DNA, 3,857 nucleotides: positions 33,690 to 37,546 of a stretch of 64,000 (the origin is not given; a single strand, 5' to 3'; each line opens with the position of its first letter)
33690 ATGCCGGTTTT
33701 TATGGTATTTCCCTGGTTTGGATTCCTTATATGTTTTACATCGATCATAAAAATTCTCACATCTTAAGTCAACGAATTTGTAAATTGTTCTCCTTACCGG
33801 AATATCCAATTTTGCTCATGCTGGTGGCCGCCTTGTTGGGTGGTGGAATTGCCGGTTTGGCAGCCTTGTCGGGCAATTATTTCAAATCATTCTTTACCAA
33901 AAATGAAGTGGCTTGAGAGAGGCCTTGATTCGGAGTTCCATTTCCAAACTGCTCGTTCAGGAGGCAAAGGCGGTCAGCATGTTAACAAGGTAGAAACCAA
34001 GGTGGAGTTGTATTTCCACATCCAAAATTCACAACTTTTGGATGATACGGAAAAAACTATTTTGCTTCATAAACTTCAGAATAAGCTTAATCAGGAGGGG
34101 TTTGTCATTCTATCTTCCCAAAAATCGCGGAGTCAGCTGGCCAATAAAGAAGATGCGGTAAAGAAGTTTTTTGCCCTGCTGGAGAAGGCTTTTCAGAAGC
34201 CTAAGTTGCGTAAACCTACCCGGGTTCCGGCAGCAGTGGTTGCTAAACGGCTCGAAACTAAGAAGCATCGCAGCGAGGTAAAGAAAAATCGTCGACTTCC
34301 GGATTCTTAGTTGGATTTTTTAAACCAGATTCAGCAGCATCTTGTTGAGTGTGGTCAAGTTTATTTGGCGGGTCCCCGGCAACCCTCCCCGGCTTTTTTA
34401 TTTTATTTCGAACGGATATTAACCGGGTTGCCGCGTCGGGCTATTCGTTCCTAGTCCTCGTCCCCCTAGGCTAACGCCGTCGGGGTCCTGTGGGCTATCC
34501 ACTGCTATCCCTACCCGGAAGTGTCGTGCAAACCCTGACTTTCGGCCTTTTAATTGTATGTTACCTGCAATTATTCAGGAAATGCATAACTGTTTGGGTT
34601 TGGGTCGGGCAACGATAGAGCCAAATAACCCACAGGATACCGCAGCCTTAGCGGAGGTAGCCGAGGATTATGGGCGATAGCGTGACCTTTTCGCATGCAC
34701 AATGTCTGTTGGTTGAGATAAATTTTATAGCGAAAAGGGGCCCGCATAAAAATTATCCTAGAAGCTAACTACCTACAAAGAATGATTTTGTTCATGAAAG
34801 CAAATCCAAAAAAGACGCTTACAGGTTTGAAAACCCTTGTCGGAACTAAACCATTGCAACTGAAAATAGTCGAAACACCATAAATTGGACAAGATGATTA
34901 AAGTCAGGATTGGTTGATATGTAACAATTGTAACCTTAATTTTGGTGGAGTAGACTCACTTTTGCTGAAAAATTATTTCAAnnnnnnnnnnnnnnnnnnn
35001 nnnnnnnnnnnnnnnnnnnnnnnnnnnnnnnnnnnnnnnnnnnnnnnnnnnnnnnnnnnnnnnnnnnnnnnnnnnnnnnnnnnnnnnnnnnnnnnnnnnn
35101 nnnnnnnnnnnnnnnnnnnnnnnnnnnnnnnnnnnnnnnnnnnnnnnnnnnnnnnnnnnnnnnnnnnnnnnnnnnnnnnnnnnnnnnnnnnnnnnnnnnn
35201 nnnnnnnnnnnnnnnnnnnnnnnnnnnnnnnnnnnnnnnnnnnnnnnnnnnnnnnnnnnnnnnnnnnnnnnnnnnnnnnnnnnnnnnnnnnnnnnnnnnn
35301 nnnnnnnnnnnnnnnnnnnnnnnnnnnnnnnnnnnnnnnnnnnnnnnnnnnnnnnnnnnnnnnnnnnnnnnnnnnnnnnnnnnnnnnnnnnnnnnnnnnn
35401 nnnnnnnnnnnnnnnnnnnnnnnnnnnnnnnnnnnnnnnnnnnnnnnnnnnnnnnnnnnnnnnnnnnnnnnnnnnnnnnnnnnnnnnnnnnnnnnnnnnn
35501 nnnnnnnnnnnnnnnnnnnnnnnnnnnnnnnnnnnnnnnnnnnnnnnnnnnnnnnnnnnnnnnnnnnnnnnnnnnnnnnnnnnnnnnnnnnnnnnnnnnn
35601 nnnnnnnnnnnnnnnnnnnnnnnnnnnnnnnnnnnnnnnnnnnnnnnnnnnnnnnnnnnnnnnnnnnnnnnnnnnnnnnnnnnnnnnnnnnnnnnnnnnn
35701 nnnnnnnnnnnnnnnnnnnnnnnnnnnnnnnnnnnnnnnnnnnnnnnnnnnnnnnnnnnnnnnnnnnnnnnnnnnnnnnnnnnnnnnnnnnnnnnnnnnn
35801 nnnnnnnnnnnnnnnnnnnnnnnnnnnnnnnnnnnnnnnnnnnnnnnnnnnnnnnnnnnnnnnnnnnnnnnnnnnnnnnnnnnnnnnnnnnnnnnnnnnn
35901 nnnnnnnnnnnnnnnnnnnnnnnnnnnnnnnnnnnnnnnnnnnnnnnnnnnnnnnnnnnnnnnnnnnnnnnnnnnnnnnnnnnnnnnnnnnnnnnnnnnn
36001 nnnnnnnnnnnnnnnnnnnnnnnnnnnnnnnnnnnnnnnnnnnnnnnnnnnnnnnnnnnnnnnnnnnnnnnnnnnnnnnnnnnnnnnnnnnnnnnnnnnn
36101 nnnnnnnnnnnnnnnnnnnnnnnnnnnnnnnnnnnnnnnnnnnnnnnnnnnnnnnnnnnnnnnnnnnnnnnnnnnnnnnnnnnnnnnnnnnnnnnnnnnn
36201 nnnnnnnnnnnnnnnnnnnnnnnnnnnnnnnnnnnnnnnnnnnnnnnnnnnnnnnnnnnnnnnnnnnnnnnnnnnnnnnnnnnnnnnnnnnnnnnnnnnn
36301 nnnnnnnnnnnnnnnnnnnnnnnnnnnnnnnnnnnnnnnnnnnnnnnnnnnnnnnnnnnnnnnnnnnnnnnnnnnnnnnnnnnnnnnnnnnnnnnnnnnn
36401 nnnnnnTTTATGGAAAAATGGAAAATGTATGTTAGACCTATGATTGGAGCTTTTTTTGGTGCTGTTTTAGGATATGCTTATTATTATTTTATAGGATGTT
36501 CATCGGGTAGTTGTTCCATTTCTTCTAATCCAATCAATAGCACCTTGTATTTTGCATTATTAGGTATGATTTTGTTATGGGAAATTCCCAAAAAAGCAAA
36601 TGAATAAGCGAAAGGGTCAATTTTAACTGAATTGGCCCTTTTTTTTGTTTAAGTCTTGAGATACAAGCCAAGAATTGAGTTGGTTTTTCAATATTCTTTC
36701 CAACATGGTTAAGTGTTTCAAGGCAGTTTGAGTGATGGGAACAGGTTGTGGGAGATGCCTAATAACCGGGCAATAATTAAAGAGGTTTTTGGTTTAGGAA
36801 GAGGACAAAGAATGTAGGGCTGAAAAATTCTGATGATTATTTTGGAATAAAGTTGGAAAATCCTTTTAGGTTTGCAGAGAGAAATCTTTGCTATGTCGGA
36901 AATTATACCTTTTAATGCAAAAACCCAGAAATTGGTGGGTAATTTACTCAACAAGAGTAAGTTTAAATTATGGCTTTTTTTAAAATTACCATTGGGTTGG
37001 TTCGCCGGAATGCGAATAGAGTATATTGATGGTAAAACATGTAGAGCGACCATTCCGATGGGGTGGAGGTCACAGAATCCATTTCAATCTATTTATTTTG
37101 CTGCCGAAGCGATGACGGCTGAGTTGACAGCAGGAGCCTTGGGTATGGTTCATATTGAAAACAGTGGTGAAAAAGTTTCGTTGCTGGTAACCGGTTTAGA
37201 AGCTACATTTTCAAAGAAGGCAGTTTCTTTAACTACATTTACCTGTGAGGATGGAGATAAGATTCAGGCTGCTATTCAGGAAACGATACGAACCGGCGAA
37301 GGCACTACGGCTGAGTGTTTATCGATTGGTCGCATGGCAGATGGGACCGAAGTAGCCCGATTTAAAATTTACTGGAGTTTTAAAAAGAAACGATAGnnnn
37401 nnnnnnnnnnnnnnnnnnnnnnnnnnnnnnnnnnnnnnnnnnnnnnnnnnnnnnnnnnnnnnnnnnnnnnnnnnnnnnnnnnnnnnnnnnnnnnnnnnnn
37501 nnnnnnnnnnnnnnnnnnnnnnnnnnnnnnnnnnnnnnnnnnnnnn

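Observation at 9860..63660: Nine copies of a roughly 135-155 nt GC-rich intergenic element that I cannot assign to a known family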

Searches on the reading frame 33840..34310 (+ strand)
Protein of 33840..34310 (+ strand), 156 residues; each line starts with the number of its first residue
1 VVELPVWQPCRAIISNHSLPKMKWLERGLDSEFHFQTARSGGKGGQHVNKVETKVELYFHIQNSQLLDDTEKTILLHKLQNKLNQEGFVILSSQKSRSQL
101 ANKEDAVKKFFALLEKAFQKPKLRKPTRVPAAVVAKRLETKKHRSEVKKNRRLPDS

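Call 18: search_protein_families(library=pfam, proteins=[window:33840-34310:+])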
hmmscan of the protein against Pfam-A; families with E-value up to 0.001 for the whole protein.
window:33840-34310:+ (156 aa): 1 family
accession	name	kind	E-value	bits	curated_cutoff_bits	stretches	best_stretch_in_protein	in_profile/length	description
PF00472.26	RF-1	-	7.6e-19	68.2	35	1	31-151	10-116/116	RF-1 domain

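Call 69: list_cluster_members(proteins=[window:33840-34310:+, window:34982-36406:+, window:46258-46677:-, window:10153-11088:+, window:60552-61754:+, window:62333-63424:-, window:22947-24287:-, window:58281-60269:-, window:44729-45217:+, window:32665-33549:+])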
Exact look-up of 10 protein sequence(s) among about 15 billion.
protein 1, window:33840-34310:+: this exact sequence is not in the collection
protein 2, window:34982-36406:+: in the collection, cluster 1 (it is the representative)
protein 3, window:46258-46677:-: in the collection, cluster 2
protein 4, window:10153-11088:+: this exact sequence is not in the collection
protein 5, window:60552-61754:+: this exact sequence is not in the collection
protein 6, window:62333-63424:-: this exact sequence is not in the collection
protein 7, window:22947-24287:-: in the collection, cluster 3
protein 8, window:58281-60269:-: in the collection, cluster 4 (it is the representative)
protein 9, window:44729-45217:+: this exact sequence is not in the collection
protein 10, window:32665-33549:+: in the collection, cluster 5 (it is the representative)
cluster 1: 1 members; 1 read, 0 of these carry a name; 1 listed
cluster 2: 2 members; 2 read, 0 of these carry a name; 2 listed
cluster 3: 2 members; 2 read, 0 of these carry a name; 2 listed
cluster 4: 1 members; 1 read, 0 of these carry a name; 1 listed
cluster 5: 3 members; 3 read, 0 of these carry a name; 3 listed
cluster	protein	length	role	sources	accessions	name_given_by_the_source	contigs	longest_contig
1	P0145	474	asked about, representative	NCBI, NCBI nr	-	-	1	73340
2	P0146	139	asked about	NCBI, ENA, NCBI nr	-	-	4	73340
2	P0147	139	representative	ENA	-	-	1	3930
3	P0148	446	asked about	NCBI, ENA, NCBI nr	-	-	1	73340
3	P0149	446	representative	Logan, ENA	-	-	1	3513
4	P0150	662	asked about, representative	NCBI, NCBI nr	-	-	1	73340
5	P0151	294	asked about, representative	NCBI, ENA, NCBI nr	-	-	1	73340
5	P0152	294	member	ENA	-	-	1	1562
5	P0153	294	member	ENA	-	-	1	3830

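Call 70: find_encoding_contigs(protein=P0147, flank=4000, max_places=4)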
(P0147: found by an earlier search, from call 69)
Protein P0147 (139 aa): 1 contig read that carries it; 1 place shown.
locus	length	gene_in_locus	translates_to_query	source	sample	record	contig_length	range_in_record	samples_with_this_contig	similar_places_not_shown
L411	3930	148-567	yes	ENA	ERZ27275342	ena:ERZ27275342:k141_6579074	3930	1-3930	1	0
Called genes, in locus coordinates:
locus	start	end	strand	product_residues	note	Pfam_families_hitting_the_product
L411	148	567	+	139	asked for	-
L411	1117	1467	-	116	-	PF01740:STAS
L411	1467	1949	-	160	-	PF01475:FUR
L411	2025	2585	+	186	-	PF06037:DUF922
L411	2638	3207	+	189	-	-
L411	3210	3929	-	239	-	?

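Call 71: find_encoding_contigs(protein=P0149, flank=4000, max_places=4)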
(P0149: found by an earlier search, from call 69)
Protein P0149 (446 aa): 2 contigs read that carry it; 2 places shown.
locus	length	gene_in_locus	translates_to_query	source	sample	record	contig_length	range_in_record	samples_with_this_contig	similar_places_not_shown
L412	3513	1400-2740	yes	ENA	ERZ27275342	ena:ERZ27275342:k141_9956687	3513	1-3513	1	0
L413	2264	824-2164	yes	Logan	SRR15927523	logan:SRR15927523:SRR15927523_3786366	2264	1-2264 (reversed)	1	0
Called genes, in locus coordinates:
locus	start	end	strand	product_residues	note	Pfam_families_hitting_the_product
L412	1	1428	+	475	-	?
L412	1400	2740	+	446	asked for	PF01569:PAP2, PF22778:VCPO_2nd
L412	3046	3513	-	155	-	?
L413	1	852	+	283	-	?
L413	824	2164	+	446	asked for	PF01569:PAP2, PF22778:VCPO_2nd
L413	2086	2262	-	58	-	?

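Call 72: find_encoding_contigs(protein=P0153, flank=4000, max_places=4)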
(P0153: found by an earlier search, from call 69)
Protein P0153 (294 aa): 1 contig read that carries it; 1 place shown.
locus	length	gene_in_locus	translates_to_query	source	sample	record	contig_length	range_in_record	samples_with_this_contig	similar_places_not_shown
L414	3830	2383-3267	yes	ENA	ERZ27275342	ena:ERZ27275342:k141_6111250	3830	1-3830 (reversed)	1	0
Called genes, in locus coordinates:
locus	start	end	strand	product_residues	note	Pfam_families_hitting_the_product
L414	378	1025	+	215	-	PF14371:DUF4412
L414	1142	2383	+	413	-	PF12704:MacB_PCD, PF02687:FtsX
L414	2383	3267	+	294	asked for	PF01370:Epimerase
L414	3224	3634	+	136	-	-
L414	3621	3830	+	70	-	?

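Call 76: find_homologous_proteins(query=window:33840-34310:+, max_evalue=1e-30)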
Query window:33840-34310:+ (156 aa): 129 proteins with E <= 1e-30 among 1186 candidates; the best 120 are listed.
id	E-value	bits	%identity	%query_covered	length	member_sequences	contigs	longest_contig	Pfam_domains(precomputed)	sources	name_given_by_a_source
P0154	3.0e-80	285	100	87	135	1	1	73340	PF00472.27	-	-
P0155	4.1e-55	204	64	98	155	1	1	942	PF00472.27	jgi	jgi:ribosome-associated protein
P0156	9.7e-52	193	71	85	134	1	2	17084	PF00472.27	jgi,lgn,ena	jgi:ribosome-associated protein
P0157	3.5e-50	188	70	85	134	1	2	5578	PF00472.27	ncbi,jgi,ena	jgi:ribosome-associated protein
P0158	8.2e-49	183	66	86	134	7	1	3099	PF00472.27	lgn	-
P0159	1.8e-48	182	69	85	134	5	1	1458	PF00472.27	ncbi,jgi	jgi:ribosome-associated protein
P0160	2.4e-48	182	69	85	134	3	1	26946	PF00472.27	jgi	jgi:ribosome-associated protein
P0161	9.6e-46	173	67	83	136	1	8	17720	PF00472.27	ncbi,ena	-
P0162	7.1e-39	151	62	72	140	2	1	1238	PF00472.27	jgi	jgi:ribosome-associated protein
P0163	1.5e-38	150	59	81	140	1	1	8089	PF00472.27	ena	-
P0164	1.1e-37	147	59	81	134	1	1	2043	PF00472.27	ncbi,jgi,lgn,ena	jgi:ribosome-associated protein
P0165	1.6e-37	147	63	79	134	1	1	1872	PF00472.27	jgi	jgi:ribosome-associated protein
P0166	5.7e-37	145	62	79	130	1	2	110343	PF00472.27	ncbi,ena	-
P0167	8.1e-37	144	58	80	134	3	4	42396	PF00472.27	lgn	-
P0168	1.6e-36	143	57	81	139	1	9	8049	PF00472.27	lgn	-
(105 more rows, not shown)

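Call 77: find_encoding_contigs(protein=P0156, flank=3000, max_places=3)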
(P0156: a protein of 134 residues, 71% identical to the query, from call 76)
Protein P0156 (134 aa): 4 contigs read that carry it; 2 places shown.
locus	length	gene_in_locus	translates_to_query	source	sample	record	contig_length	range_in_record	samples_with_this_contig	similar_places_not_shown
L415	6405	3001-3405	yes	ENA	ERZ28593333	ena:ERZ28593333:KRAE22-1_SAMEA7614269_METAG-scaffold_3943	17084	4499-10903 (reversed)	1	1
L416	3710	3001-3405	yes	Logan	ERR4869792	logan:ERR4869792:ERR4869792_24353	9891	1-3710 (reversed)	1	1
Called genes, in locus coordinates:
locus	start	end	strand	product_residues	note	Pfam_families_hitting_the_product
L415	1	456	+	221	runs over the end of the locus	PF14371:DUF4412 (weak)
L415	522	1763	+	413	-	PF12704:MacB_PCD, PF02687:FtsX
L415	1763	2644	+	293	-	PF01370:Epimerase, PF07993:NAD_binding_4 (faint)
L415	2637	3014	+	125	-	-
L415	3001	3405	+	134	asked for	PF00472:RF-1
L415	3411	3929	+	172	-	-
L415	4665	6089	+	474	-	PF00753:Lactamase_B, PF00581:Rhodanese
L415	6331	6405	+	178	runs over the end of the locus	PF01872:RibD_C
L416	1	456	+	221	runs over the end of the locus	PF14371:DUF4412 (weak)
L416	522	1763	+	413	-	PF12704:MacB_PCD, PF02687:FtsX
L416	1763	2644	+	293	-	PF01370:Epimerase, PF07993:NAD_binding_4 (faint)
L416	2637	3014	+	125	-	-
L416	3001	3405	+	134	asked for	PF00472:RF-1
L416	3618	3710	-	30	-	?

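Call 78: find_encoding_contigs(protein=P0161, flank=3000, max_places=4)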
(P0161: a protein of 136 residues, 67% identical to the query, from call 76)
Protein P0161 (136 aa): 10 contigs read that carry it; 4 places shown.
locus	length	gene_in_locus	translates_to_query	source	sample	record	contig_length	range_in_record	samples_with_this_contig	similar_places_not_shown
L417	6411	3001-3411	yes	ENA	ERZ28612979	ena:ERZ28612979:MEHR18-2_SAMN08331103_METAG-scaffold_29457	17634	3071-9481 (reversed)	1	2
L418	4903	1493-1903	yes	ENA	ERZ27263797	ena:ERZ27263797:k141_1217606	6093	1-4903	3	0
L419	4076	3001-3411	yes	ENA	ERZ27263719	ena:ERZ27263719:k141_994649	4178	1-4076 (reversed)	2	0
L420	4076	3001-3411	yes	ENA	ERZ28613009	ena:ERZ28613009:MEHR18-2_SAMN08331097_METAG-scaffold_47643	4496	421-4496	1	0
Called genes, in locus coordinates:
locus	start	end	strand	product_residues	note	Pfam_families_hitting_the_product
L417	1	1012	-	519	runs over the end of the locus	PF01943:Polysacc_synt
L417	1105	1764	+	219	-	PF14123:DUF4290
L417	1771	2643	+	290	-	PF01073:3Beta_HSD (weak), PF01370:Epimerase, PF02719:Polysacc_synt_2 (faint), PF04321:RmlD_sub_bind (weak), PF16363:GDP_Man_Dehyd (faint)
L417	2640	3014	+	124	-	-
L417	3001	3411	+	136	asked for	PF00472:RF-1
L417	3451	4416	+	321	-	-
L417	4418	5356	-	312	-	PF00561:Abhydrolase_1, PF12146:Hydrolase_4, PF12697:Abhydrolase_6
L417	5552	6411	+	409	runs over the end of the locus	PF00801:PKD, PF18911:PKD_4, PF18962:Por_Secre_tail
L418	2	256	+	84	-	?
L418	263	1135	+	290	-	PF01073:3Beta_HSD (weak), PF01370:Epimerase, PF02719:Polysacc_synt_2 (faint), PF04321:RmlD_sub_bind (weak), PF16363:GDP_Man_Dehyd (faint)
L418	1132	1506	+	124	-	-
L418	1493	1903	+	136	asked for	PF00472:RF-1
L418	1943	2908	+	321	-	-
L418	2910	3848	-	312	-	PF00561:Abhydrolase_1, PF12146:Hydrolase_4, PF12697:Abhydrolase_6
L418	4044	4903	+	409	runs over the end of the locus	PF00801:PKD, PF18911:PKD_4, PF18962:Por_Secre_tail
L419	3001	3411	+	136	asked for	PF00472:RF-1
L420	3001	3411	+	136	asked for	PF00472:RF-1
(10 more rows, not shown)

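Call 79: find_encoding_contigs(protein=P0160, flank=3000, max_places=2)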
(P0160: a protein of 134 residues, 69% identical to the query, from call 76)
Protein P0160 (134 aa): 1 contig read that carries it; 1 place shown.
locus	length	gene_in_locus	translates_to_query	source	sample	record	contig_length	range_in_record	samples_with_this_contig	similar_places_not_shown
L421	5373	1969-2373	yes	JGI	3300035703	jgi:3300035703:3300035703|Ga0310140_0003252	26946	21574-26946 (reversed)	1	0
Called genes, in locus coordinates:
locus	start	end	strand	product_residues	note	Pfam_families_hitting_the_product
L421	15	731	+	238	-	PF02687:FtsX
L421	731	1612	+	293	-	PF01370:Epimerase, PF04321:RmlD_sub_bind (faint)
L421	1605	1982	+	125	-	-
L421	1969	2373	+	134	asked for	PF00472:RF-1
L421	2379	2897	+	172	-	-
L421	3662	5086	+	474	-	PF00753:Lactamase_B, PF00581:Rhodanese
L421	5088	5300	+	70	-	PF19628:DUF6132 (weak)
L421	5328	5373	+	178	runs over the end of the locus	PF01872:RibD_C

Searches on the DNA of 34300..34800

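Call 7: search_rna_families(source=window, threshold=evalue, max_evalue=10, start=34300, end=34800, show_alignments=4)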
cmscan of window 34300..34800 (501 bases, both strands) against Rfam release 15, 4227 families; matches with E-value up to 10: 3.
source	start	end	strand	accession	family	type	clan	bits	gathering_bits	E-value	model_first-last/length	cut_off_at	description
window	34430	34519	-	RF01705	Flavo-1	Gene; sRNA;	-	26.4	42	0.002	1-76/76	no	Flavo-1 RNA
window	34347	34397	+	RF02802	PyrR204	Gene; snRNA; snoRNA; HACA-box;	-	15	71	2.9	1-57/57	no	Pyrobaculum sRNA 204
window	34468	34570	-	RF02158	NPPA-AS1_3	Gene; lncRNA;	-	12.3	55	3.2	1-108/108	no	NPPA antisense RNA 1 conserved region 3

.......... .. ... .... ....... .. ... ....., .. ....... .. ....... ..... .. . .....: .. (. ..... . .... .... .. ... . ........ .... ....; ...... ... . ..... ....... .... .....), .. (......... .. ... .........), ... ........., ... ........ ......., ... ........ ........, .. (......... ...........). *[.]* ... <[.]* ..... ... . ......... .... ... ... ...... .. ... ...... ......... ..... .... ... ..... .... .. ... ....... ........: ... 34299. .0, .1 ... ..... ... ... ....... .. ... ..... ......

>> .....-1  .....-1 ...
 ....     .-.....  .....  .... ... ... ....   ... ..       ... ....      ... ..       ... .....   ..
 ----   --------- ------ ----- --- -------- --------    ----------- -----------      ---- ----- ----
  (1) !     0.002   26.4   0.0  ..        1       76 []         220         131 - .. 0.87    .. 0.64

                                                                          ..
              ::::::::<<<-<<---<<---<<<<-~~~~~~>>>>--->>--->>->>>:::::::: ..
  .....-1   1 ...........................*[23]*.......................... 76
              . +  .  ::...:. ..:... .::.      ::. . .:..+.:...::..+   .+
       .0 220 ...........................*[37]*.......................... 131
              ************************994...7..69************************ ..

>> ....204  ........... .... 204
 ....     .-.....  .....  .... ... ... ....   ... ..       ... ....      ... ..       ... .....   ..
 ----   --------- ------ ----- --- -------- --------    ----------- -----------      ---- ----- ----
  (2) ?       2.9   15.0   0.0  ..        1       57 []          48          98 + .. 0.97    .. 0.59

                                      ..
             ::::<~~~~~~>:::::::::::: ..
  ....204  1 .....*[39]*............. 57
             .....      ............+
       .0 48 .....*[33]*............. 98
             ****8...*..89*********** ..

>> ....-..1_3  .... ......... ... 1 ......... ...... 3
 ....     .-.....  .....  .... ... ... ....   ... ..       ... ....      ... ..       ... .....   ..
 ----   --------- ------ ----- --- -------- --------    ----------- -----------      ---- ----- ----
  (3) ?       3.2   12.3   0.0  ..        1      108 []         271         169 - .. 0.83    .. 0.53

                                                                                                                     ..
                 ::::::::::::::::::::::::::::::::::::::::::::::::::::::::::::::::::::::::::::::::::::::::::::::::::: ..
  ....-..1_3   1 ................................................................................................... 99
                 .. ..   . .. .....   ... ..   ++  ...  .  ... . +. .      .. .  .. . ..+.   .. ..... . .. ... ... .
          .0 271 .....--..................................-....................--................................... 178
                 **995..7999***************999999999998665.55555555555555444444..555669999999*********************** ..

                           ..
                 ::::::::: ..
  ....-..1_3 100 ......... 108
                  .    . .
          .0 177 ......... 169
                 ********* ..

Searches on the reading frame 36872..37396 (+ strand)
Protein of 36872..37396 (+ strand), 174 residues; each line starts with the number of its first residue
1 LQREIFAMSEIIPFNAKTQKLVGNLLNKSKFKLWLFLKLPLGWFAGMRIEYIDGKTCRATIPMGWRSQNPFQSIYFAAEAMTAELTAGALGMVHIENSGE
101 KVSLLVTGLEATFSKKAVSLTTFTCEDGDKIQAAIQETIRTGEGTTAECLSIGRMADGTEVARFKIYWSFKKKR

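Call 105: search_protein_families(library=pfam, proteins=[window:36872-37396:+], max_evalue=0.00001)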
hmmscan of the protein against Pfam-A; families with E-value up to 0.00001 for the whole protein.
window:36872-37396:+ (174 aa): 1 family
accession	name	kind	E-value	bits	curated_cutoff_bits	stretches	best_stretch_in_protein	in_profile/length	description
PF14539.12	DUF4442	-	3.8e-08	34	25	1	30-168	4-130/132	Domain of unknown function (DUF4442)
